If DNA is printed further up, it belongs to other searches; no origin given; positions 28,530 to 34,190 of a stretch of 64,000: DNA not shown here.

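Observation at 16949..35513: Cohesin-dockerin style surface assembly built from five giant secreted proteins, one of them an S8 protease co-transcribed with the pentose-phosphate operon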

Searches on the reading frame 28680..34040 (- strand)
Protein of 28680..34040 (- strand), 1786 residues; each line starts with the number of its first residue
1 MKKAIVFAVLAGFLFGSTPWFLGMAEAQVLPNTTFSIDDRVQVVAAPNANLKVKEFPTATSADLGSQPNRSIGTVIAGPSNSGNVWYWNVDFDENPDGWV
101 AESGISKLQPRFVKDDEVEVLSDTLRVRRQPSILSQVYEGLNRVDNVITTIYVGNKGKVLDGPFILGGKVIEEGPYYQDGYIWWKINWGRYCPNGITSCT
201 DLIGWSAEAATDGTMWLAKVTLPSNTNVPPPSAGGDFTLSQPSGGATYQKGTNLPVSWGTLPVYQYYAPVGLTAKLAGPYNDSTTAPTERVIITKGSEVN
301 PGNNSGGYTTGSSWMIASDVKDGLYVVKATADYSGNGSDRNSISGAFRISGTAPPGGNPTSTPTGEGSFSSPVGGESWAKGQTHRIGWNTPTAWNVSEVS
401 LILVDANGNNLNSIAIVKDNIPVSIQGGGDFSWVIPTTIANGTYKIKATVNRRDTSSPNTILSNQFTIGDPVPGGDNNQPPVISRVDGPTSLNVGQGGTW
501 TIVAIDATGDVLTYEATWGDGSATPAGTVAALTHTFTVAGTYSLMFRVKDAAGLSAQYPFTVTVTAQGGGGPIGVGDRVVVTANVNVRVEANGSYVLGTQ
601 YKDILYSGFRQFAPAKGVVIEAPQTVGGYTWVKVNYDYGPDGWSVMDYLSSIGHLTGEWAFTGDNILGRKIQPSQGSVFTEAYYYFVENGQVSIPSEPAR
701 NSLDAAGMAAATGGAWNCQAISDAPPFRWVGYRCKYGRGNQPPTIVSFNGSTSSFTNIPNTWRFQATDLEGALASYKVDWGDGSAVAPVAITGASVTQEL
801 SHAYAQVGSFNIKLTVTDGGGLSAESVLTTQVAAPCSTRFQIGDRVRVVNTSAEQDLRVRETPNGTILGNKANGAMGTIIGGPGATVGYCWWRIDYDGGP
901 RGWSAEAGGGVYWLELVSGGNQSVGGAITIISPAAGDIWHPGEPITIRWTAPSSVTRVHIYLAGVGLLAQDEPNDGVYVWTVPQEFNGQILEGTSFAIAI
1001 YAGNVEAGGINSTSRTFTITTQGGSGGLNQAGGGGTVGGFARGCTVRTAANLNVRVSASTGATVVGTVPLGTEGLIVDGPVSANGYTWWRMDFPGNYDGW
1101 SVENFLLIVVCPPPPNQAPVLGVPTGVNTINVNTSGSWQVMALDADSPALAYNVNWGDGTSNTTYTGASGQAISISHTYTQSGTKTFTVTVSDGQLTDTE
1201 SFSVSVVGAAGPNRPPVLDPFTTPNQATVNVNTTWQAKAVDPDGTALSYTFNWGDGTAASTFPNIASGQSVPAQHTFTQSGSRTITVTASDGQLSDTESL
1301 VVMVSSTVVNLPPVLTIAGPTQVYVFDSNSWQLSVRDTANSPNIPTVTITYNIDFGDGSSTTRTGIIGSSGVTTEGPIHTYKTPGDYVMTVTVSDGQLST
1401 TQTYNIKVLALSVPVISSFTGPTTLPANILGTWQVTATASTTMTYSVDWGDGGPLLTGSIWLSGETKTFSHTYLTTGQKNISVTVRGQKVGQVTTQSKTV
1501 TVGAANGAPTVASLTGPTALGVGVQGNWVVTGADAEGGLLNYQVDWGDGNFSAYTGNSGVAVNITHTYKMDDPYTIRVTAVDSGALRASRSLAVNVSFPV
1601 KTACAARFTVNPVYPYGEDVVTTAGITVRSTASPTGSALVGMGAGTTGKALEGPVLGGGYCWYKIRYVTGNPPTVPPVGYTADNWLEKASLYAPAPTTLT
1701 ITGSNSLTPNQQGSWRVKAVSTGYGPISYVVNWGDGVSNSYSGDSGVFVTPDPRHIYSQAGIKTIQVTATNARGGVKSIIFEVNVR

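Call 4: search_protein_families(library=pfam, proteins=[window:28680-34040:-], max_evalue=0.01)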
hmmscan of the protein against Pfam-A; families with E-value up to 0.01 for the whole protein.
window:28680-34040:- (1786 aa): 5 families
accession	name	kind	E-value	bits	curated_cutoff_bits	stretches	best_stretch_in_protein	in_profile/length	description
PF18911.6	PKD_4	-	4.5e-52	174.5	27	8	478-564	1-85/85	PKD domain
PF00801.26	PKD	-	8e-34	115.9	23.5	4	1347-1408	28-80/80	PKD domain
PF10342.15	Kre9_KNH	-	2.9e-10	41.2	24.6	2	371-468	1-94/94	Kre9/KNH-like N-terminal Ig-like domain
PF08239.17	SH3_3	-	4.8e-06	27.1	27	1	1051-1100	2-47/54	Bacterial SH3 domain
PF17963.7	Big_9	-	0.0004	21.6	23.6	2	1116-1204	1-88/89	Bacterial Ig domain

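Call 12: search_protein_families(library=ncbifam, proteins=[window:28680-34040:-], max_evalue=0.01)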
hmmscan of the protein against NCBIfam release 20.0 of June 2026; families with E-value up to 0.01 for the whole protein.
window:28680-34040:- (1786 aa): 3 families
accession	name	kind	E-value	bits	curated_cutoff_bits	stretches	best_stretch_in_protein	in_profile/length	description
NF058578.1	CPR_pilus_PamR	equivalog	1.2e-31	109.7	300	4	1143-1195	174-226/297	pilus system RbmA-like protein PamR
NF038111.1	rhom_dep_M36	equivalog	4.1e-08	31.1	1700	2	1116-1207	1184-1276/1315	rhombosortase-dependent M36 family metallopeptidase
NF012211.1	tand_rpt_95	domain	0.006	16.5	90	0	1142-1207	17-85/98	tandem-95 repeat protein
